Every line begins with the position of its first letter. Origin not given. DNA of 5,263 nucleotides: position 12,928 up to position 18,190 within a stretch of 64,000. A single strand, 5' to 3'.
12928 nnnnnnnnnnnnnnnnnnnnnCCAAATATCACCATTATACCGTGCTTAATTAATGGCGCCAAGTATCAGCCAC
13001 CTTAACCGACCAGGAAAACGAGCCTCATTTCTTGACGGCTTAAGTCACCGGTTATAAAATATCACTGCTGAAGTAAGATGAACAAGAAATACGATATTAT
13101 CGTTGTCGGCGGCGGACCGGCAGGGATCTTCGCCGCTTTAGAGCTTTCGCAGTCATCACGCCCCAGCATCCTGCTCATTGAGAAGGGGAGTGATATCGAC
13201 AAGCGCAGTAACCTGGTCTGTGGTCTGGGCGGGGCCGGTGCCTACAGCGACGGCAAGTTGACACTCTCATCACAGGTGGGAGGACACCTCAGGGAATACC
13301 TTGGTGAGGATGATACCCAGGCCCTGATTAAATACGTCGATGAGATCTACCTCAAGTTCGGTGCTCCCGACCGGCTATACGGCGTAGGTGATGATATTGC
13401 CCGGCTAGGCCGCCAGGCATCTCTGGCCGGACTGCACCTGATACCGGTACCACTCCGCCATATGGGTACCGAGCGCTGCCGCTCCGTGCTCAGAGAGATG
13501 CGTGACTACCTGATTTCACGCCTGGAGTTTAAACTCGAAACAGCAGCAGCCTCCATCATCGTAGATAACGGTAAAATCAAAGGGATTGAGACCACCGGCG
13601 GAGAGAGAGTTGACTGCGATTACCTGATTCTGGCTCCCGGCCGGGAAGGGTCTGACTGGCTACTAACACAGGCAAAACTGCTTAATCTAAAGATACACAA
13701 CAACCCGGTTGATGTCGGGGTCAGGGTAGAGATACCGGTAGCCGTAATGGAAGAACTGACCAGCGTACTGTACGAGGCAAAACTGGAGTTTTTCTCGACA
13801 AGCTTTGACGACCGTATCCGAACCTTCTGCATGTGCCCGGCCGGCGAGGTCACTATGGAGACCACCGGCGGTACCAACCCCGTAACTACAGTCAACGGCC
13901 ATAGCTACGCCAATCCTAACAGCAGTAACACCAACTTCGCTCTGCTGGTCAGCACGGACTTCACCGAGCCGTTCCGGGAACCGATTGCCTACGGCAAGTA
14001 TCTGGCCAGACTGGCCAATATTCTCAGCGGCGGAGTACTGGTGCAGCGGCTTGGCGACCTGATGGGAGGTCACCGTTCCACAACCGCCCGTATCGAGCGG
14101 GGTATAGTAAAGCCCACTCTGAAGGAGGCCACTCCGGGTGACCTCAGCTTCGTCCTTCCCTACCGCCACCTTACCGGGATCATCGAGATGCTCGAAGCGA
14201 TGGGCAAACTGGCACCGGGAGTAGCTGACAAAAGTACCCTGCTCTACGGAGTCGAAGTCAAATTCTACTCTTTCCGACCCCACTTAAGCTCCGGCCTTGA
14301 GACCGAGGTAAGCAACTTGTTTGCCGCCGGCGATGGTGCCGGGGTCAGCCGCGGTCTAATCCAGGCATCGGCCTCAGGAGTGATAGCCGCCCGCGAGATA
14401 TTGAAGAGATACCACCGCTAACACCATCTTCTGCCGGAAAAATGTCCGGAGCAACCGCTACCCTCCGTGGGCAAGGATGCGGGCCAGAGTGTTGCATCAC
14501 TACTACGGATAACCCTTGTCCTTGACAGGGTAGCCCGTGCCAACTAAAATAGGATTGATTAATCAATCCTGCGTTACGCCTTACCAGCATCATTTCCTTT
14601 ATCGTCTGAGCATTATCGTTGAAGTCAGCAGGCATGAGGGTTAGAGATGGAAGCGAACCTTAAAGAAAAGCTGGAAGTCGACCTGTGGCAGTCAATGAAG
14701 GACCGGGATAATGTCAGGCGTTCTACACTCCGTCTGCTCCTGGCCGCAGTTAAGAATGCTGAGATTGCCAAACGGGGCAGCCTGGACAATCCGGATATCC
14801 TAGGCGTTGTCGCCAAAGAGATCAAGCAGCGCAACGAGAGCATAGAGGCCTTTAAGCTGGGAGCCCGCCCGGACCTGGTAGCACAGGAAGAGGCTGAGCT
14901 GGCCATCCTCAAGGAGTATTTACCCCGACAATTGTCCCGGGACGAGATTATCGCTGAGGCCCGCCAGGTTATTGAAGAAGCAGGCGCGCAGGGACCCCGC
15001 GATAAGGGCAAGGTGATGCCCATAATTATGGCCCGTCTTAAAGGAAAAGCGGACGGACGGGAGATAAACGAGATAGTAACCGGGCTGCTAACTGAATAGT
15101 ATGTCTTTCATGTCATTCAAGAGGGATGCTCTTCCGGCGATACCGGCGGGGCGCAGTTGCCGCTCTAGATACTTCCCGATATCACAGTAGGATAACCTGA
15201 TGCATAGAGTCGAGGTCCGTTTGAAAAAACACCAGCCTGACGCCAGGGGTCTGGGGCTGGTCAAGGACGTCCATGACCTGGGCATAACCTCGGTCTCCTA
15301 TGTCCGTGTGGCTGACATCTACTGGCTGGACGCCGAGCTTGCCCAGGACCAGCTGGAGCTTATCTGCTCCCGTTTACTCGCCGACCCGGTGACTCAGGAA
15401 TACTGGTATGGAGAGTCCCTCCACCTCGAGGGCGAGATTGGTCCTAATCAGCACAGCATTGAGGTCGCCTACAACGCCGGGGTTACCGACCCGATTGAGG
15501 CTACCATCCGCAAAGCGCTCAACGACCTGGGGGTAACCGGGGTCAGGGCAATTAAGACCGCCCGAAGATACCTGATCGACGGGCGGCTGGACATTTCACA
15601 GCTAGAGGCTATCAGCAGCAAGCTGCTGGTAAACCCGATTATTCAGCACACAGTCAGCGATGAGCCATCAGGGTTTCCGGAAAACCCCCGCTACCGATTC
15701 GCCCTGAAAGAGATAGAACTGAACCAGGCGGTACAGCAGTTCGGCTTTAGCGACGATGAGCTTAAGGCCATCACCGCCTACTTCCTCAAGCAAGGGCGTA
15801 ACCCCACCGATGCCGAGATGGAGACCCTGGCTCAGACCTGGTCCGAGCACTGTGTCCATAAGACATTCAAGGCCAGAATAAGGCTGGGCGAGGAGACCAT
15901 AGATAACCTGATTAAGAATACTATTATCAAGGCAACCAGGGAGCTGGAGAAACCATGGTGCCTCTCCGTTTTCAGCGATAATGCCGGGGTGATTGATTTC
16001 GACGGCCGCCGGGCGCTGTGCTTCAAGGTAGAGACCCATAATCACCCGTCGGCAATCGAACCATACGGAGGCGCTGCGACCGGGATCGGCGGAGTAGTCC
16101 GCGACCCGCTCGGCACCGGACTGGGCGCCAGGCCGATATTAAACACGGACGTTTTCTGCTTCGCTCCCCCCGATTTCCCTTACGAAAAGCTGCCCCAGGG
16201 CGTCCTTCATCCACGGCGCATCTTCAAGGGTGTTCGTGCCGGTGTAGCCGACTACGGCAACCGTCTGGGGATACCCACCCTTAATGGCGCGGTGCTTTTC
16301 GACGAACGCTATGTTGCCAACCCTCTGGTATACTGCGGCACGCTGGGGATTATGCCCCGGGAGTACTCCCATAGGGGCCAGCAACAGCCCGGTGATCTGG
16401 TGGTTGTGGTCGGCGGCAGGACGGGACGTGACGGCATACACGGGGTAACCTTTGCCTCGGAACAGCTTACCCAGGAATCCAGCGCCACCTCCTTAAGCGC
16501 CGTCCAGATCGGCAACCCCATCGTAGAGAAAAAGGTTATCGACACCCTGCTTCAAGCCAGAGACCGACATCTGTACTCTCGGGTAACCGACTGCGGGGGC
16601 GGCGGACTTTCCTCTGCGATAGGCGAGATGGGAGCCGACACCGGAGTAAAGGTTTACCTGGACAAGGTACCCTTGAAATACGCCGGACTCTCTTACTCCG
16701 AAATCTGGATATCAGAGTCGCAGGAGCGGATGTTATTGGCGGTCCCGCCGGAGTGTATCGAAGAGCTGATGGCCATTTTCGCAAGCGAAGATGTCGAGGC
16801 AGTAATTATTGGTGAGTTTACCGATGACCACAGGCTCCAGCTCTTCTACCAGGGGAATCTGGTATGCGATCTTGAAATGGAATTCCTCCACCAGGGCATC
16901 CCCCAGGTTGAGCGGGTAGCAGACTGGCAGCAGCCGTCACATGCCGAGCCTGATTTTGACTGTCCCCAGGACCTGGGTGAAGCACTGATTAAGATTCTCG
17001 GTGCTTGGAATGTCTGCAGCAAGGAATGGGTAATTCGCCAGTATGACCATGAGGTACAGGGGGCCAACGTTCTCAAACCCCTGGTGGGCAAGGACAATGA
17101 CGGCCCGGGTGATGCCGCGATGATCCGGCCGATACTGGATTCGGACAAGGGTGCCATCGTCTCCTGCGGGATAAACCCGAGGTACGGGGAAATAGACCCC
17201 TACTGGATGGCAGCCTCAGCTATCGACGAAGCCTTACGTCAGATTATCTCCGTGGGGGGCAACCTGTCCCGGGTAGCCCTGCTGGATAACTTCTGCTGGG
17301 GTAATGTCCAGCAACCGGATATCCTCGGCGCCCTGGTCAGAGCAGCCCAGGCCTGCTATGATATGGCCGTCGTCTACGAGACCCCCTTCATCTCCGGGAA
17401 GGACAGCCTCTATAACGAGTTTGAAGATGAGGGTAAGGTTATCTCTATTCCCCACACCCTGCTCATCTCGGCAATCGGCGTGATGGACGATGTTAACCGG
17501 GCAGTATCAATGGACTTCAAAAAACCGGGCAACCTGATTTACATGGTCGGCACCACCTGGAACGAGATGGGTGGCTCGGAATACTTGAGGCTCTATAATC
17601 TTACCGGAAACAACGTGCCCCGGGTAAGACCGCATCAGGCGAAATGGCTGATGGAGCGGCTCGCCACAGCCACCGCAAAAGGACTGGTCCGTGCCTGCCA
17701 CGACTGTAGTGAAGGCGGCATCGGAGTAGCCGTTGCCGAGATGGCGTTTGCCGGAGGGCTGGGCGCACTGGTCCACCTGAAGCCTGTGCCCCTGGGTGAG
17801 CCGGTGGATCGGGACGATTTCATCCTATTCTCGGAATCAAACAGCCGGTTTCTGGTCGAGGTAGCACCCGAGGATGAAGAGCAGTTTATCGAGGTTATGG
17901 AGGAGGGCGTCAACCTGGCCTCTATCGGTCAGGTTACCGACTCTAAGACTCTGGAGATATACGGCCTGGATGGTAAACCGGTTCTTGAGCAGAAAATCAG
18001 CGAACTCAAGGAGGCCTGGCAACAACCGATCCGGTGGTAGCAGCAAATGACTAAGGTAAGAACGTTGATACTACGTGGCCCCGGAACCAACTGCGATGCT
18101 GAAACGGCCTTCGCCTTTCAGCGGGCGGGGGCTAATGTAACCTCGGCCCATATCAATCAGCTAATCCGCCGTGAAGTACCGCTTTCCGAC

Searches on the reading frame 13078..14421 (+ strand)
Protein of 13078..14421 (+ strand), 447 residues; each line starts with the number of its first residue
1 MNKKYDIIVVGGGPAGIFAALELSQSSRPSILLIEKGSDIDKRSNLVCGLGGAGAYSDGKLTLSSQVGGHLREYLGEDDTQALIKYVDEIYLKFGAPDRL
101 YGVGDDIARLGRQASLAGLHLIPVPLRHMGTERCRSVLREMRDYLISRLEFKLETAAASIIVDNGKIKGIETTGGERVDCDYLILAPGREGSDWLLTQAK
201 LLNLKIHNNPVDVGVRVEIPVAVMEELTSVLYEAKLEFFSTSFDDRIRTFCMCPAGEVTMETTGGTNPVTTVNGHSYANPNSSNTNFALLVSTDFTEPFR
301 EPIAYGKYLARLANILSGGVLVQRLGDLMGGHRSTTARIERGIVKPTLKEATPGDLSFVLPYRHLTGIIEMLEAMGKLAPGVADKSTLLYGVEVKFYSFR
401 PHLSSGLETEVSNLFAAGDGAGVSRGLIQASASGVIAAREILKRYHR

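Call 9: search_protein_families(library=pfam, proteins=[window:13078-14421:+], max_evalue=0.00001)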
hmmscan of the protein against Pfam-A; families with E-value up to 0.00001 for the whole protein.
window:13078-14421:+ (447 aa): 6 families
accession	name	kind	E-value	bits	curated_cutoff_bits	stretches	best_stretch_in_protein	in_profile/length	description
PF01134.28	GIDA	-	9.6e-14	51.7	22.1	0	374-444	315-386/391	Glucose inhibited division protein A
PF21688.3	FAD-depend_C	-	3.7e-13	50.6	27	1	213-394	4-195/197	FAD-dependent protein, C-terminal domain-like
PF07992.20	Pyr_redox_2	-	4.5e-11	43.1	26.1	0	5-38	1-33/291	Pyridine nucleotide-disulphide oxidoreductase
PF01266.30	DAO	-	2.4e-08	34.3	27.9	1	6-195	1-208/353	FAD dependent oxidoreductase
PF03486.20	HI0933_like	-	6.2e-08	32.8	50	0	6-44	2-39/244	HI0933-like protein Rossmann domain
PF00890.30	FAD_binding_2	-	1.2e-07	31.8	20.4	1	6-172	1-180/414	FAD binding domain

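Call 10: search_protein_families(library=ncbifam, proteins=[window:13078-14421:+], max_evalue=0.00001)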
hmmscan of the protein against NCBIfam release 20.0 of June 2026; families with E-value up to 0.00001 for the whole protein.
window:13078-14421:+ (447 aa): 4 families
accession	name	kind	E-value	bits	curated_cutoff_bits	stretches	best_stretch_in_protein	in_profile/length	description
TIGR00275.1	TIGR00275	subfamily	6.6e-07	28.5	183.8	0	7-43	1-36/401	aminoacetone oxidase family FAD-binding enzyme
NF005331.0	PRK06854.1-2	equivalog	2.1e-06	26.5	557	0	4-56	9-61/563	adenylyl-sulfate reductase subunit alpha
NF053717.1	VnlPnlRedVprA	equivalog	3.4e-06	26.2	600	1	2-66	4-57/481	vinyl phenol reductase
TIGR01292.1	TRX_reduct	equivalog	5.9e-06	25.3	343.45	0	406-441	260-296/300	thioredoxin-disulfide reductase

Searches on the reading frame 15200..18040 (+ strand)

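Call 9: search_protein_families(library=pfam, proteins=[window:15200-18040:+], max_evalue=0.00001)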
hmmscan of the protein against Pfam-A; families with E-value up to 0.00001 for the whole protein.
window:15200-18040:+ (946 aa): 4 families
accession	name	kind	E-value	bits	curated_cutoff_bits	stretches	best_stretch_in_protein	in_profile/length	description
PF02769.27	AIRS_C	-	5.2e-61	205.8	23.1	2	396-550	1-155/156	AIR synthase related protein, C-terminal domain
PF00586.29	AIRS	-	3.3e-25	89.1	24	1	260-385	2-112/112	AIR synthase related protein, N-terminal domain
PF02700.19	PurS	-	5.7e-18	65.3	22.2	2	3-69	3-74/77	Phosphoribosylformylglycinamidine (FGAM) synthase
PF18072.6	FGAR-AT_linker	-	1.6e-15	57.7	26.6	1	179-221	8-50/50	Formylglycinamide ribonucleotide amidotransferase linker domain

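Call 10: search_protein_families(library=ncbifam, proteins=[window:15200-18040:+], max_evalue=0.00001)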
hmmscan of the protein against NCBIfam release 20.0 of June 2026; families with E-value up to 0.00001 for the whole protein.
window:15200-18040:+ (946 aa): 13 families
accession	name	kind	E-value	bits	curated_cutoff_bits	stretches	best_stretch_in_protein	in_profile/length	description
TIGR01736.1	FGAM_synth_II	equivalog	1.8e-192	641.4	525.75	1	184-944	2-714/718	phosphoribosylformylglycinamidine synthase subunit PurL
NF002290.1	PRK01213.1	equivalog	3.6e-186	620.5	648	1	184-944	2-719/723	phosphoribosylformylglycinamidine synthase subunit PurL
TIGR01857.1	FGAM-synthase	equivalog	1.4e-111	374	1057.05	3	269-789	310-828/1239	phosphoribosylformylglycinamidine synthase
NF003672.0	PRK05297.1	equivalog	1.8e-109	366.9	783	1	174-942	169-984/1290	phosphoribosylformylglycinamidine synthase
TIGR01735.1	FGAM_synt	equivalog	3.5e-95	319.6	1123.05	1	86-942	71-1000/1307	phosphoribosylformylglycinamidine synthase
NF010690.0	PRK14090.1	equivalog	1.5e-89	301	1047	2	197-766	10-504/601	phosphoribosylformylglycinamidine synthase subunit PurL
NF005019.0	PRK06423.1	equivalog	2.9e-19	69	122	2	86-149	4-66/74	phosphoribosylformylglycinamidine synthase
TIGR03267.1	methan_mark_2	hypoth_equivalog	6.2e-16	58.4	365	1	638-927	46-310/323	methanogenesis marker 2 protein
NF004630.0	PRK05974.1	equivalog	1.8e-14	53.5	75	1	86-149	5-73/83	phosphoribosylformylglycinamidine synthase subunit PurS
TIGR01739.1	tegu_FGAM_synt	hypoth_equivalog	1.8e-14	52.7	716.1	1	673-942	618-881/1206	herpesvirus tegument protein/v-FGAM-synthase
TIGR04049.1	AIR_rel_sll0787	hypoth_equivalog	5e-11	42.2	321.3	1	809-920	187-298/318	sll0787 family AIR synthase-like protein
TIGR00302.1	TIGR00302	equivalog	9.8e-11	41.7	39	0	3-69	4-75/80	phosphoribosylformylglycinamidine synthase subunit PurS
TIGR02124.1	hypE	equivalog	9.2e-07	28.1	251.6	0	380-550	141-310/332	hydrogenase expression/formation protein HypE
